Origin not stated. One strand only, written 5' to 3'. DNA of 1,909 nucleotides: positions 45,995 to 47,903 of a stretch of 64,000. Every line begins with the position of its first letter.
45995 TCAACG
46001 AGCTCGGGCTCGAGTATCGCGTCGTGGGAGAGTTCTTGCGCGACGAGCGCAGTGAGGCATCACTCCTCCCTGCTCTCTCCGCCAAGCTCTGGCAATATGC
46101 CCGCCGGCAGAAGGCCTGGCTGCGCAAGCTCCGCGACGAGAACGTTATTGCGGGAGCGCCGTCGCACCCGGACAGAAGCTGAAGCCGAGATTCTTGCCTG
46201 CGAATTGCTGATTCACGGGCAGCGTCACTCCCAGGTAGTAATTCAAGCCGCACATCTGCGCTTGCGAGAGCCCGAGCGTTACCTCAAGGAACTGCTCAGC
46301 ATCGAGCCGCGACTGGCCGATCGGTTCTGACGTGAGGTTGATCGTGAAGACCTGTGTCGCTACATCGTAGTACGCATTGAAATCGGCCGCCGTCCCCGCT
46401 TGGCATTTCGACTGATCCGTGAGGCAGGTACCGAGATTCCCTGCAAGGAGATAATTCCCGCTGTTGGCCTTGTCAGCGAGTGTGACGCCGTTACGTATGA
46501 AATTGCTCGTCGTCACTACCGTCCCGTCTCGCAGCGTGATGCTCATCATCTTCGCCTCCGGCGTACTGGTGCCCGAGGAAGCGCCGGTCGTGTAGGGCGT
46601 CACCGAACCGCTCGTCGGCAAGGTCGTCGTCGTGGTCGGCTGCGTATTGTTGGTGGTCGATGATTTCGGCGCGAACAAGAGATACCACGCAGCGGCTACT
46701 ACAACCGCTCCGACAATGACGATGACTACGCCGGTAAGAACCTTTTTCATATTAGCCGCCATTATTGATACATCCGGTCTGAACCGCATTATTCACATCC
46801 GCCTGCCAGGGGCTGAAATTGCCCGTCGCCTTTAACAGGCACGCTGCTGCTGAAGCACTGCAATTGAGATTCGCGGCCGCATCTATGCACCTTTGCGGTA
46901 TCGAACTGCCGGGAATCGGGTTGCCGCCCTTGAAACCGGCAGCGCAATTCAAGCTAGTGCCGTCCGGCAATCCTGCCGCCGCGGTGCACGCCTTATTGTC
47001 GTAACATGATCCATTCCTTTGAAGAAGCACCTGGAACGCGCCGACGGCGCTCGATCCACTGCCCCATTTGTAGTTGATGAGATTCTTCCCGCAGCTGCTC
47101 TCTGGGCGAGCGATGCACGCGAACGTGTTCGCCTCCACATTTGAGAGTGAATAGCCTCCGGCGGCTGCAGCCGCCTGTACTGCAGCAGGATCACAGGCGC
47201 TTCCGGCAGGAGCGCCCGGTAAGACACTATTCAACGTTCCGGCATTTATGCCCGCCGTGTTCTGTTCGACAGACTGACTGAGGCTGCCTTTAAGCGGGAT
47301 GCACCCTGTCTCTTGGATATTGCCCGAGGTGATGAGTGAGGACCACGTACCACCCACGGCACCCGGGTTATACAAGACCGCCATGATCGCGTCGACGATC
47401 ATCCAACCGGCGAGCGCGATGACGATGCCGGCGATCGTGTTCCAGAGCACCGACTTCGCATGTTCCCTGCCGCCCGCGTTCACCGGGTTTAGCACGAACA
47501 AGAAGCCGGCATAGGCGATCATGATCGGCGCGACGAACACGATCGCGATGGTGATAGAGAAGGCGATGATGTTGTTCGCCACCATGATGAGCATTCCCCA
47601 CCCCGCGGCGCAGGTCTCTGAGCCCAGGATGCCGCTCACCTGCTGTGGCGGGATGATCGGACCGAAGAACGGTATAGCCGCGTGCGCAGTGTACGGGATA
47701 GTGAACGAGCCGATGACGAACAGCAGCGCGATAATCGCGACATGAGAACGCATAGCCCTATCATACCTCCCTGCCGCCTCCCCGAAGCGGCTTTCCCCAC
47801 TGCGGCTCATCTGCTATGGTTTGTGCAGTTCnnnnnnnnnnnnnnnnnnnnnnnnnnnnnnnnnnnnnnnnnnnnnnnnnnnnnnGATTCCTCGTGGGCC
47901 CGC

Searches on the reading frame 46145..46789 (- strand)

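Call 8: search_protein_families(library=pfam, proteins=[window:46145-46789:-], max_evalue=0.01)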
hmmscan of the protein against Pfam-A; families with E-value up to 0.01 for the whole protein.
window:46145-46789:- (214 aa): 1 family
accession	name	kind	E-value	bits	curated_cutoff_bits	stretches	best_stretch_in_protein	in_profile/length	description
PF24607.1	CBM_AftD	-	0.0031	17.5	27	1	39-94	32-87/149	Arabinofuranosyltransferase D, third carbohydrate binding module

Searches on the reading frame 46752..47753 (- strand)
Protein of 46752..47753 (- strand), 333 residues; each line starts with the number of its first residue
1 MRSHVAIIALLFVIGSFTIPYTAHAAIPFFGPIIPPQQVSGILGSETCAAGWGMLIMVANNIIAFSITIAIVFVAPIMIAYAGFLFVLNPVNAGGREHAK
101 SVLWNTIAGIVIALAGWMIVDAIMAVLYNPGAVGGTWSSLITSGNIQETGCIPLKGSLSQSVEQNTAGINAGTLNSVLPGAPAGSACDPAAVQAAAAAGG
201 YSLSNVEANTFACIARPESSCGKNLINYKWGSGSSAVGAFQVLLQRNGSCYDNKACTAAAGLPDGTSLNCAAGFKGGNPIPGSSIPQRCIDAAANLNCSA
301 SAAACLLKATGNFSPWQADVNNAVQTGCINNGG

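Call 3: search_protein_families(library=pfam, proteins=[window:46752-47753:-], max_evalue=1)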
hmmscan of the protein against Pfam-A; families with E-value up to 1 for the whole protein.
window:46752-47753:- (333 aa): 1 family
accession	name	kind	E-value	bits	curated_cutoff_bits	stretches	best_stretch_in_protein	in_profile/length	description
PF10320.15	7TM_GPCR_Srsx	-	0.084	12.7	24.1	1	62-128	148-211/257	Serpentine type 7TM GPCR chemoreceptor Srsx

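Call 39: find_homologous_proteins(query=window:46752-47753:-)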
Query window:46752-47753:- (333 aa): 496 proteins with E <= 0.001 among 8000 candidates; the best 120 are listed.
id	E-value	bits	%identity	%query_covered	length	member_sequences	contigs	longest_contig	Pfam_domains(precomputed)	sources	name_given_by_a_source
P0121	2.2e-213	726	100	100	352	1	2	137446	-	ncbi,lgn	-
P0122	5.2e-143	494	69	100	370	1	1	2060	-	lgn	-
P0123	1.3e-137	477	68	100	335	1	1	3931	-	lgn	-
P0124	5.3e-128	445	64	100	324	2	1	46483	-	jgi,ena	-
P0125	2.2e-127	443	65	100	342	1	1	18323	PF18895.6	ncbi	-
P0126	7.1e-125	435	63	100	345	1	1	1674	-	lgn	-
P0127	1.1e-123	431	63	100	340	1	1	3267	-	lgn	-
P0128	5.8e-123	429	62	100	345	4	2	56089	-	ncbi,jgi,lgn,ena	ncbi:MAG: pilin [Candidatus Paceibacterota bacterium]|jgi:hypothetical protein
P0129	5.9e-122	425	61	100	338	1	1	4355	-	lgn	-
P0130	3.2e-121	423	71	84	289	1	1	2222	-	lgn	-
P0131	5.6e-119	415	63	99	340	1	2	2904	-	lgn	-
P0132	4.7e-118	412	61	100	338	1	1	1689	-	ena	-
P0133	2.3e-111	390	60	100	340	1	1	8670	-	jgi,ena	-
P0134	5.4e-111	389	61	100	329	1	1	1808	-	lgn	-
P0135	7.7e-107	376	56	99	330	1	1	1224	-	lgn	-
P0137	4.3e-106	373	56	100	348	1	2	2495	PF18895.6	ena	-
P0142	2.6e-103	364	59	97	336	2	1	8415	PF18895.6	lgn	-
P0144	2.0e-102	361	55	100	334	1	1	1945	PF18895.6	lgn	-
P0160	2.2e-93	331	52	100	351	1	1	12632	PF18895.6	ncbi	-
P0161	2.6e-93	331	55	99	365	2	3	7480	PF18895.6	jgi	jgi:hypothetical protein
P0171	1.6e-90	322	53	99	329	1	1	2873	PF18895.6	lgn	-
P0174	5.4e-89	317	56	96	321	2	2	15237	PF18895.6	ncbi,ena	-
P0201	1.5e-76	276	47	99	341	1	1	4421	PF18895.6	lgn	-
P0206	3.7e-76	275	50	92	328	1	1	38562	PF18895.6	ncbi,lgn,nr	ncbi:hypothetical protein HY091_00695 [Candidatus Kaiserbacteria bacterium]|nr:hypothetical protein 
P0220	2.4e-72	262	45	100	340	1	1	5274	PF18895.6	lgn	-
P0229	5.5e-70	254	44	96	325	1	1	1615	PF18895.6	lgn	-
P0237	1.0e-68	250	42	92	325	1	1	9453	PF18895.6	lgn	-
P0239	1.3e-68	250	44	94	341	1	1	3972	PF18895.6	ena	-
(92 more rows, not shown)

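Call 42: search_solved_structures(query=A3, max_evalue=10)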
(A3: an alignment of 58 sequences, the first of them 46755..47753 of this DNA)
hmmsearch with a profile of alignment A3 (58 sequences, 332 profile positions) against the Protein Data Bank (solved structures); distinct sequences matched with E-value up to 10: 55.
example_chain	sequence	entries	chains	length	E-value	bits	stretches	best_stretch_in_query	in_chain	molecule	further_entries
6ukc_A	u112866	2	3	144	0.0051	19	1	191-255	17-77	Lysozyme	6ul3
1ivm_A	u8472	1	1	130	0.029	16.5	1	204-240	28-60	lysozyme M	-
1di3_A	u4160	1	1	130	0.074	15.2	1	205-240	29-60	LYSOZYME C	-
1ip4_A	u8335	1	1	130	0.11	14.6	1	205-268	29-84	LYSOZYME C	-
2hec_A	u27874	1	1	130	0.14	14.3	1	205-240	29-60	LYSOZYME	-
1gb5_A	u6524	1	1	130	0.17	14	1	205-267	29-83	LYSOZYME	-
2bqe_A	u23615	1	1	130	0.17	14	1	205-246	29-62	LYSOZYME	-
1ip3_A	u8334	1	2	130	0.17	14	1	205-267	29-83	LYSOZYME C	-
2mec_A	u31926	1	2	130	0.2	13.8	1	205-240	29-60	LYSOZYME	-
1b7o_A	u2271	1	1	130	0.2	13.7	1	205-240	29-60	PROTEIN (LYSOZYME)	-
1lmt_A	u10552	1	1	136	0.24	13.5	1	205-267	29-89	HUMAN LYSOZYME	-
2bqd_A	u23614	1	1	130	0.24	13.5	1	205-245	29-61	LYSOZYME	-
2bqc_A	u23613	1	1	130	0.25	13.5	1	205-245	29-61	LYSOZYME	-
2bqb_A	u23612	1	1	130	0.27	13.3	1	205-245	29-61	LYSOZYME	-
2bqm_A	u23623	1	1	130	0.27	13.3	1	205-266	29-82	LYSOZYME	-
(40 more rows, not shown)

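Call 46: predict_structure(alignment_id=A3)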
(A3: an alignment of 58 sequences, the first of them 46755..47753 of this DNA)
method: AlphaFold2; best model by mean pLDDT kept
length: 333 residues; sequences in the alignment: 58
mean_pLDDT: 81.9   pTM: 0.54
mean pLDDT of the five models: 81.9, 81.7, 80.7, 78.2, 78.3
residues with pLDDT >= 90: 132; 70-90: 126; 50-70: 62; < 50: 13
segments of 3 or more residues with pLDDT < 50: 157-160, 168-170
pLDDT, mean of each block of 10 residues (from residue 1): 75 72 59 68 59 78 84 90 87 87 90 85 75 66 61 53 49 80 94 97 95 93 78 87 96 97 94 93 95 97 98 89 85 66
secondary structure, 60 per line:
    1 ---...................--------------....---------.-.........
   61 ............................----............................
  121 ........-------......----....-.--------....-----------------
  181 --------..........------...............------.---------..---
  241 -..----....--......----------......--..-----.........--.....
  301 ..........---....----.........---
elements in order: H4-22 H37-40 H52-88 H93-128 H136-141 H146-149 H160-163 H189-198 H205-219 H248-251 H254-259 H270-273 H285-293 H296-310 H314-317 H322-330

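Call 61: search_protein_families(library=ncbifam, proteins=[window:46752-47753:-], max_evalue=0.01)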
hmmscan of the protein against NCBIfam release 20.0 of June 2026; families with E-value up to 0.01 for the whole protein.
window:46752-47753:- (333 aa): 0 families

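Call 62: search_protein_families(library=phrogs, proteins=[window:46752-47753:-], max_evalue=0.01)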
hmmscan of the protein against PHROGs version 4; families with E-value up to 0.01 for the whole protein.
window:46752-47753:- (333 aa): 1 family
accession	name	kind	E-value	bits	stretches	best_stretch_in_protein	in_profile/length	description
phrog_600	-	unknown function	0.0011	19.7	1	209-246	52-87/178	unknown function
